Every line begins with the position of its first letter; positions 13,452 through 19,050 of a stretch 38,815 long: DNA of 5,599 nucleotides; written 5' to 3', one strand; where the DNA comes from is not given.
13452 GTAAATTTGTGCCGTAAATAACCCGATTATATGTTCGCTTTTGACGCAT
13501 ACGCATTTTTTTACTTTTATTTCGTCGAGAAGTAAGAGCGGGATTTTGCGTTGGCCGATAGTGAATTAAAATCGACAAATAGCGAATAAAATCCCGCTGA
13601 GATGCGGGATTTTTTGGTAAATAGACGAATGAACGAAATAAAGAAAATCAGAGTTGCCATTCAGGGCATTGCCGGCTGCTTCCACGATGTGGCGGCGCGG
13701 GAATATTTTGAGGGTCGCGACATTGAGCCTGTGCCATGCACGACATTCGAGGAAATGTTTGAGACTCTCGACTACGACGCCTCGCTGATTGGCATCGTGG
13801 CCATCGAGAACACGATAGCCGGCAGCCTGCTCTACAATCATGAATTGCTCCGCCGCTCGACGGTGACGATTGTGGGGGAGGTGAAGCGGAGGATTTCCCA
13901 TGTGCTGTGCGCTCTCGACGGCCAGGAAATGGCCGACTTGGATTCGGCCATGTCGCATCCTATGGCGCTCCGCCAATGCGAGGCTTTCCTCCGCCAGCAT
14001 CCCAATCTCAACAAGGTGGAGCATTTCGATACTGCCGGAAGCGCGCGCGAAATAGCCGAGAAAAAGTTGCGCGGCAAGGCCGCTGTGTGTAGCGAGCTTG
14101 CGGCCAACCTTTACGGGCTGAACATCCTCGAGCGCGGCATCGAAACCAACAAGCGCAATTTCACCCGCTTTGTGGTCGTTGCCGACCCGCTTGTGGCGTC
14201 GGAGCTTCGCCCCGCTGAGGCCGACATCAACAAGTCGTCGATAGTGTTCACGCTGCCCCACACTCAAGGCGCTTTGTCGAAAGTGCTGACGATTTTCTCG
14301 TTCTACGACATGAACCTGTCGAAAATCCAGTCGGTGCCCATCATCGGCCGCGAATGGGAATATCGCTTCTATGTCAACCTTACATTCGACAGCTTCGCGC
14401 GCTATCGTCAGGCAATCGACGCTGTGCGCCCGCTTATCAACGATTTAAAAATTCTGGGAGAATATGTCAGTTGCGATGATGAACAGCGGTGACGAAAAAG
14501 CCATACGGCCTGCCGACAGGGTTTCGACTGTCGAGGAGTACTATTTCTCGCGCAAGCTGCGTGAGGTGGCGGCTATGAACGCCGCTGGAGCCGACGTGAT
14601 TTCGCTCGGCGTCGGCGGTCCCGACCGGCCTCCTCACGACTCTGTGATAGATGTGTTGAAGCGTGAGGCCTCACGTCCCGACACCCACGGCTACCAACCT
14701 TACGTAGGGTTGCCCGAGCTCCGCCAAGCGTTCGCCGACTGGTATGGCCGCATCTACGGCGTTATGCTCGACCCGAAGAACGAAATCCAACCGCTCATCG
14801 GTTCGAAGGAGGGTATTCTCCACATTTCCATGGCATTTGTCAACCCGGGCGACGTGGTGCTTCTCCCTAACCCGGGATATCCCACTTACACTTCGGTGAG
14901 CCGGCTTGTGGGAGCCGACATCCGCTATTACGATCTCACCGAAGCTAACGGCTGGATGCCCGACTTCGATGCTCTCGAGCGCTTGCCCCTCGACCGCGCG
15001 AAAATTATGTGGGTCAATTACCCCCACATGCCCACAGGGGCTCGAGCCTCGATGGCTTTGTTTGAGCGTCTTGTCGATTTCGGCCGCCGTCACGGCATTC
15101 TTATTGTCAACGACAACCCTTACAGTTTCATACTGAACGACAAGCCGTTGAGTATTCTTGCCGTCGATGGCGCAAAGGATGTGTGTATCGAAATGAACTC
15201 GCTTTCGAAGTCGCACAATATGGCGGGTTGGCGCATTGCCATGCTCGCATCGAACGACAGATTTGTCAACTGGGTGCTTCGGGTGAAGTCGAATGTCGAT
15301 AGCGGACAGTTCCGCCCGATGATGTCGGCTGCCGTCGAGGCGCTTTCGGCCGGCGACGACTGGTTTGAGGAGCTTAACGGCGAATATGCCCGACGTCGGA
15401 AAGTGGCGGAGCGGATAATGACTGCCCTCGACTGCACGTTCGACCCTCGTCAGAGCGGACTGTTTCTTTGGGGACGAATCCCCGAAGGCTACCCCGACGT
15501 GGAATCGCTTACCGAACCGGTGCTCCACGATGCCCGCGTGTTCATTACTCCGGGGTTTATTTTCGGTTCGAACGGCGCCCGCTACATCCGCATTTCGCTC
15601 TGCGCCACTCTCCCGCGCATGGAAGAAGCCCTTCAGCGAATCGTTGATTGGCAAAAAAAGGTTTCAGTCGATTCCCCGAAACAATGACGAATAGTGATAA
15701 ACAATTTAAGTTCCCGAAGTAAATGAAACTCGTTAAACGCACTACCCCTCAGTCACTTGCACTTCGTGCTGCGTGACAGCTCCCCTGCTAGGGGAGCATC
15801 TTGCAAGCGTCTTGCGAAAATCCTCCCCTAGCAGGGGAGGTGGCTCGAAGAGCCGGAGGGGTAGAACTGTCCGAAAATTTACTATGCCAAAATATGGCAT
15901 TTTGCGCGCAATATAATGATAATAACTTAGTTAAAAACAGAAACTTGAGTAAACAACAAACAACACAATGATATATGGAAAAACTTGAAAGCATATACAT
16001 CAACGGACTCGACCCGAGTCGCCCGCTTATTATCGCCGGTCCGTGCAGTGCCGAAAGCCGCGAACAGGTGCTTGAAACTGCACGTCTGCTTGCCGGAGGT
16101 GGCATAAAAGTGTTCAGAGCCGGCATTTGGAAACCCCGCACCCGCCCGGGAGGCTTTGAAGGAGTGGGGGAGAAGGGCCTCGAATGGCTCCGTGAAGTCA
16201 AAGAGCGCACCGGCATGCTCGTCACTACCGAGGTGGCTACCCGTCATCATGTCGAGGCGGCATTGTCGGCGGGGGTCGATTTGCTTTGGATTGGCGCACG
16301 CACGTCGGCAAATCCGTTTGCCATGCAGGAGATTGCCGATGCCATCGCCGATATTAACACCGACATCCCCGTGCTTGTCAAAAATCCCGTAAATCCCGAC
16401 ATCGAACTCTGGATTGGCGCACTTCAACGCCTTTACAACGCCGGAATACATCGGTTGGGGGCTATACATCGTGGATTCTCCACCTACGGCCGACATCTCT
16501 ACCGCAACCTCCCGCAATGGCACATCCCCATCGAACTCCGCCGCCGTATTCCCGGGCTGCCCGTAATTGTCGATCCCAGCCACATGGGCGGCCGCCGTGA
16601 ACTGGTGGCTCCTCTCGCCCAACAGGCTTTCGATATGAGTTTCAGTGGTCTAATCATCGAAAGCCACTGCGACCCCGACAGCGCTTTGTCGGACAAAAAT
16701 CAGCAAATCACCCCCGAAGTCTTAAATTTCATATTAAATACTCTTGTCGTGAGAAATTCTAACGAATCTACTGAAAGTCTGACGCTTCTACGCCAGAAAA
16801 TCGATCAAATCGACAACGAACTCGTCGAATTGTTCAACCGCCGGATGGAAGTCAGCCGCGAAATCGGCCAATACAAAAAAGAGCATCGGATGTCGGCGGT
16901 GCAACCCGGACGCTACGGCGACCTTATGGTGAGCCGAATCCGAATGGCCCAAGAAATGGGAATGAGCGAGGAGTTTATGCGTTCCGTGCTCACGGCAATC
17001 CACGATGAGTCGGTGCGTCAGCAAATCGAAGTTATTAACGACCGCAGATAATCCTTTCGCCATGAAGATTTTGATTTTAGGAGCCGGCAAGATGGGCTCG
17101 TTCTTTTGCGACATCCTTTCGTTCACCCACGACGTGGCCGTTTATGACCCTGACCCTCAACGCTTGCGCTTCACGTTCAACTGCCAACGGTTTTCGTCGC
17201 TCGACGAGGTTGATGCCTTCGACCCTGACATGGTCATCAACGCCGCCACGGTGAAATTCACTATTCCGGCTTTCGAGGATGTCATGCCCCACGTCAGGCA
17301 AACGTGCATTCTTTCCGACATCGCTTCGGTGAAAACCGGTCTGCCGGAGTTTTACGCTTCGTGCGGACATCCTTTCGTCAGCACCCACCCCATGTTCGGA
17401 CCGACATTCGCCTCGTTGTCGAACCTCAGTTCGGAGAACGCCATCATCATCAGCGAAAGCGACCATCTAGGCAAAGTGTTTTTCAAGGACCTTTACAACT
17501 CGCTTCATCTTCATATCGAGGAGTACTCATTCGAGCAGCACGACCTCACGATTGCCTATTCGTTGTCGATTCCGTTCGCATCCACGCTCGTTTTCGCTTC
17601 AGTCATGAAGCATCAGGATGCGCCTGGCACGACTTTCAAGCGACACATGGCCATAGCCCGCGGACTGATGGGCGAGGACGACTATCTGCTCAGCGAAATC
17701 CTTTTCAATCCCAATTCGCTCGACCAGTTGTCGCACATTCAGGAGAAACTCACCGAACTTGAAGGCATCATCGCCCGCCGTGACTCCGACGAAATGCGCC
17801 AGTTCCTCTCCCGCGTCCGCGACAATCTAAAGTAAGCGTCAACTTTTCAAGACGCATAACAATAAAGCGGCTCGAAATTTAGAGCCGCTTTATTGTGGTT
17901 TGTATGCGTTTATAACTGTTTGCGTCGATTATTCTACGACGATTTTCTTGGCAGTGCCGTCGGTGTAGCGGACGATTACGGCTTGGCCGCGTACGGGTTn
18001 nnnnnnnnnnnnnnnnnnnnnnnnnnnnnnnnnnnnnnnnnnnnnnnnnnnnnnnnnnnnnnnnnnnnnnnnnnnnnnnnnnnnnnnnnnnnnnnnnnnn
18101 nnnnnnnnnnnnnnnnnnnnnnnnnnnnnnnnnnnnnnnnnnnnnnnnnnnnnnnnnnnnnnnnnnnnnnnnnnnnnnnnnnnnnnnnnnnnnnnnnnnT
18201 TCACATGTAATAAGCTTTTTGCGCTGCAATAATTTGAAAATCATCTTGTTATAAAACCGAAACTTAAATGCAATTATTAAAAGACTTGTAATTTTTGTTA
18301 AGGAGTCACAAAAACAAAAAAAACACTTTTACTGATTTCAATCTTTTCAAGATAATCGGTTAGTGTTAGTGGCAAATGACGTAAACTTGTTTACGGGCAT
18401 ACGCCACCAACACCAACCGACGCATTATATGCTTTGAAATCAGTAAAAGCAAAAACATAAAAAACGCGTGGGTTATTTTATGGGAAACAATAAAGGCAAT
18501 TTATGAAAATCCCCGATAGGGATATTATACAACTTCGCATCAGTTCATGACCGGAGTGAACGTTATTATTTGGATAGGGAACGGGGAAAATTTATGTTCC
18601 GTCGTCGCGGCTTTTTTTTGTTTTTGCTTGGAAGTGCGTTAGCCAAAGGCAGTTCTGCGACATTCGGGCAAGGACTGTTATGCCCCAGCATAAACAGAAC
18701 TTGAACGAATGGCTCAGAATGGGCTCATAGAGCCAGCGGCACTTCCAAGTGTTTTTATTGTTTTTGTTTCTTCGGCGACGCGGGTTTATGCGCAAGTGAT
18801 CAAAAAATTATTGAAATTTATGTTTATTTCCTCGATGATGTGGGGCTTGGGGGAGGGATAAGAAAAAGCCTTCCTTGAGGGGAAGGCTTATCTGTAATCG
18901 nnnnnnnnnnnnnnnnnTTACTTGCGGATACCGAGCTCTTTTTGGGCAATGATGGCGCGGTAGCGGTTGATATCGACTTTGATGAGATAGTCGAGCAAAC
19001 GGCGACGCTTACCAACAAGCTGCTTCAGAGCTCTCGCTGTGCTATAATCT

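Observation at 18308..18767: Two direct copies of a ~460-475 bp non-coding element bounded by 20-21 bp terminal inverted repeats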

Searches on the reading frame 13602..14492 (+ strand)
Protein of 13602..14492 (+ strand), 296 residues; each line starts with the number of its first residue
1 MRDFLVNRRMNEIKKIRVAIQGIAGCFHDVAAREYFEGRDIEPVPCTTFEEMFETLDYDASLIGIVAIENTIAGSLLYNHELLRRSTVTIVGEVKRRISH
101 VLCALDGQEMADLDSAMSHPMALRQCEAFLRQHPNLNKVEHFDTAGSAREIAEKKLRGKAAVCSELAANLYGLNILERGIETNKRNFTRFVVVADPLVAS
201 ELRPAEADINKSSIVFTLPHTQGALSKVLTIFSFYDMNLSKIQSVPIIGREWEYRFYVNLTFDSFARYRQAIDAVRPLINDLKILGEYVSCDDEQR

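Call 15: search_protein_families(library=pfam, proteins=[window:13602-14492:+])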
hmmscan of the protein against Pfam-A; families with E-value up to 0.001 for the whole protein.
window:13602-14492:+ (296 aa): 1 family
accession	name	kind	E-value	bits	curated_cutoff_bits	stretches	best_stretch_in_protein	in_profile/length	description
PF00800.23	PDT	-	9e-51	172.7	25.2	1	18-194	1-177/181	Prephenate dehydratase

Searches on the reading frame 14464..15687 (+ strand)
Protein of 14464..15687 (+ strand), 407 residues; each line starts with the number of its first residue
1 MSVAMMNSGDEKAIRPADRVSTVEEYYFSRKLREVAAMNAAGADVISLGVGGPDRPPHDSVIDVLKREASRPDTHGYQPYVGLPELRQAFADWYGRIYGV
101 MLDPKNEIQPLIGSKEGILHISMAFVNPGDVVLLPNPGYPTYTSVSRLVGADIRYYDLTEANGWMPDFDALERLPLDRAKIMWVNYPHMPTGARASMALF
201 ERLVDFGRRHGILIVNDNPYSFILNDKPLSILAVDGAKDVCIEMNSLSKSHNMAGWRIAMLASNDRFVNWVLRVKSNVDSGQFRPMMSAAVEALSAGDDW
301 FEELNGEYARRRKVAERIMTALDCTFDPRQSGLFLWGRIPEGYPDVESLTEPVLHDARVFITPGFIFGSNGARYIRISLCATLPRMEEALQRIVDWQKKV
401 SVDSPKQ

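Call 15: search_protein_families(library=pfam, proteins=[window:14464-15687:+])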
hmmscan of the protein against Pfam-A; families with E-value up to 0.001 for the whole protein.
window:14464-15687:+ (407 aa): 1 family
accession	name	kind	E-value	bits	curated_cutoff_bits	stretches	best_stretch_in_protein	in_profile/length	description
PF00155.27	Aminotran_1_2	-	7.3e-58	196.9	19.7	1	44-393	2-361/361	Aminotransferase class I and II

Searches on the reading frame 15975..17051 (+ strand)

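Call 14: search_protein_families(library=pfam, proteins=[window:15975-17051:+])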
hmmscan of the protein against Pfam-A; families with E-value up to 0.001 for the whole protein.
window:15975-17051:+ (358 aa): 2 families
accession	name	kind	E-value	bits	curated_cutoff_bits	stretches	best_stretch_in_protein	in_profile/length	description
PF00793.26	DAHP_synth_1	-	8.7e-40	136.8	25.5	1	15-253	16-257/270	DAHP synthetase I family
PF01817.26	CM_2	-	1.6e-21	76.8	27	1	272-350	1-79/80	Chorismate mutase type II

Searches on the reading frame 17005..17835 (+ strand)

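Call 14: search_protein_families(library=pfam, proteins=[window:17005-17835:+])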
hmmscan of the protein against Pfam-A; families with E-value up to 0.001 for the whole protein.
window:17005-17835:+ (276 aa): 1 family
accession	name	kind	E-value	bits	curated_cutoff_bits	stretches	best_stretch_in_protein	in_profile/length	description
PF02153.23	PDH_N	-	1.1e-10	41.7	26.5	1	64-167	38-145/154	Prephenate dehydrogenase, nucleotide-binding domain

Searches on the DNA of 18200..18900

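Call 8: search_rna_families(source=window, start=18200, end=18900, threshold=evalue, max_evalue=10, show_alignments=3)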
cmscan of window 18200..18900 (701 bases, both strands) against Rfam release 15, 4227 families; matches with E-value up to 10: 15.
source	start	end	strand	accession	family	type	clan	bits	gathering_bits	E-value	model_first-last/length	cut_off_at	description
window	18327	18448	-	RF04133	MIR2646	Gene; miRNA;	-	22.8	245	0.011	1-256/256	no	MIR2646 microRNA precursor family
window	18809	18895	+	RF01859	Phe_leader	Cis-reg; leader;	-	21.4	55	0.53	1-125/125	no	Phenylalanine leader peptide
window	18326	18449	+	RF00074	mir-29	Gene; miRNA;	-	19.7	46.7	0.23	1-70/70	no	mir-29 microRNA precursor family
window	18352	18424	-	RF03950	mir-4928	Gene; miRNA;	-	19.6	100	0.63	1-79/79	no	mir-4928 microRNA precursor family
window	18860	18900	-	RF01859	Phe_leader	Cis-reg; leader;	-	19.4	55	1.4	85-125/125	5'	Phenylalanine leader peptide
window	18426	18530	-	RF02579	tsr26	Gene; sRNA;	-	18.8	141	4.2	1-122/122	no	S. aureus tsr26 small RNA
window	18354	18422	-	RF00866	mir-BART3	Gene; miRNA;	CL00097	18.4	70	2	1-77/77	no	mir-BART3 microRNA precursor family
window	18217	18293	-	RF02298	TtnuCD22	Gene; snRNA; snoRNA; CD-box;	-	17.7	85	1.6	1-77/77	no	Tetrahymena snoRNA TtnuCD22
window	18221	18326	-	RF02704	LcrF_thermometer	Cis-reg; thermoregulator;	-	17.6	169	4.2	1-133/133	no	LcrF intergenic thermometer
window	18856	18893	-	RF00489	ctRNA_p42d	Gene; antisense;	-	17.3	50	0.88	1-46/46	no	ctRNA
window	18354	18513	+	RF03068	RT-3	Gene; sRNA;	-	16.3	40.5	0.19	1-148/148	no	RT-3 RNA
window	18276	18357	-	RF04177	BTnc201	Gene; sRNA;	-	16.3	105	4.9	1-99/99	no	Bacteroides sRNA BTnc201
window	18285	18329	-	RF02060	STnc410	Gene; sRNA;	-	11.7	50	8.3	1-158/158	no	Enterobacterial sRNA STnc410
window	18741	18767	-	RF01675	CrcZ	Gene; sRNA;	-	9.6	95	3.7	1-398/398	no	Pseudomonas sRNA CrcZ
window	18588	18627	-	RF01675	CrcZ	Gene; sRNA;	-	9.3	95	4.3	1-398/398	no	Pseudomonas sRNA CrcZ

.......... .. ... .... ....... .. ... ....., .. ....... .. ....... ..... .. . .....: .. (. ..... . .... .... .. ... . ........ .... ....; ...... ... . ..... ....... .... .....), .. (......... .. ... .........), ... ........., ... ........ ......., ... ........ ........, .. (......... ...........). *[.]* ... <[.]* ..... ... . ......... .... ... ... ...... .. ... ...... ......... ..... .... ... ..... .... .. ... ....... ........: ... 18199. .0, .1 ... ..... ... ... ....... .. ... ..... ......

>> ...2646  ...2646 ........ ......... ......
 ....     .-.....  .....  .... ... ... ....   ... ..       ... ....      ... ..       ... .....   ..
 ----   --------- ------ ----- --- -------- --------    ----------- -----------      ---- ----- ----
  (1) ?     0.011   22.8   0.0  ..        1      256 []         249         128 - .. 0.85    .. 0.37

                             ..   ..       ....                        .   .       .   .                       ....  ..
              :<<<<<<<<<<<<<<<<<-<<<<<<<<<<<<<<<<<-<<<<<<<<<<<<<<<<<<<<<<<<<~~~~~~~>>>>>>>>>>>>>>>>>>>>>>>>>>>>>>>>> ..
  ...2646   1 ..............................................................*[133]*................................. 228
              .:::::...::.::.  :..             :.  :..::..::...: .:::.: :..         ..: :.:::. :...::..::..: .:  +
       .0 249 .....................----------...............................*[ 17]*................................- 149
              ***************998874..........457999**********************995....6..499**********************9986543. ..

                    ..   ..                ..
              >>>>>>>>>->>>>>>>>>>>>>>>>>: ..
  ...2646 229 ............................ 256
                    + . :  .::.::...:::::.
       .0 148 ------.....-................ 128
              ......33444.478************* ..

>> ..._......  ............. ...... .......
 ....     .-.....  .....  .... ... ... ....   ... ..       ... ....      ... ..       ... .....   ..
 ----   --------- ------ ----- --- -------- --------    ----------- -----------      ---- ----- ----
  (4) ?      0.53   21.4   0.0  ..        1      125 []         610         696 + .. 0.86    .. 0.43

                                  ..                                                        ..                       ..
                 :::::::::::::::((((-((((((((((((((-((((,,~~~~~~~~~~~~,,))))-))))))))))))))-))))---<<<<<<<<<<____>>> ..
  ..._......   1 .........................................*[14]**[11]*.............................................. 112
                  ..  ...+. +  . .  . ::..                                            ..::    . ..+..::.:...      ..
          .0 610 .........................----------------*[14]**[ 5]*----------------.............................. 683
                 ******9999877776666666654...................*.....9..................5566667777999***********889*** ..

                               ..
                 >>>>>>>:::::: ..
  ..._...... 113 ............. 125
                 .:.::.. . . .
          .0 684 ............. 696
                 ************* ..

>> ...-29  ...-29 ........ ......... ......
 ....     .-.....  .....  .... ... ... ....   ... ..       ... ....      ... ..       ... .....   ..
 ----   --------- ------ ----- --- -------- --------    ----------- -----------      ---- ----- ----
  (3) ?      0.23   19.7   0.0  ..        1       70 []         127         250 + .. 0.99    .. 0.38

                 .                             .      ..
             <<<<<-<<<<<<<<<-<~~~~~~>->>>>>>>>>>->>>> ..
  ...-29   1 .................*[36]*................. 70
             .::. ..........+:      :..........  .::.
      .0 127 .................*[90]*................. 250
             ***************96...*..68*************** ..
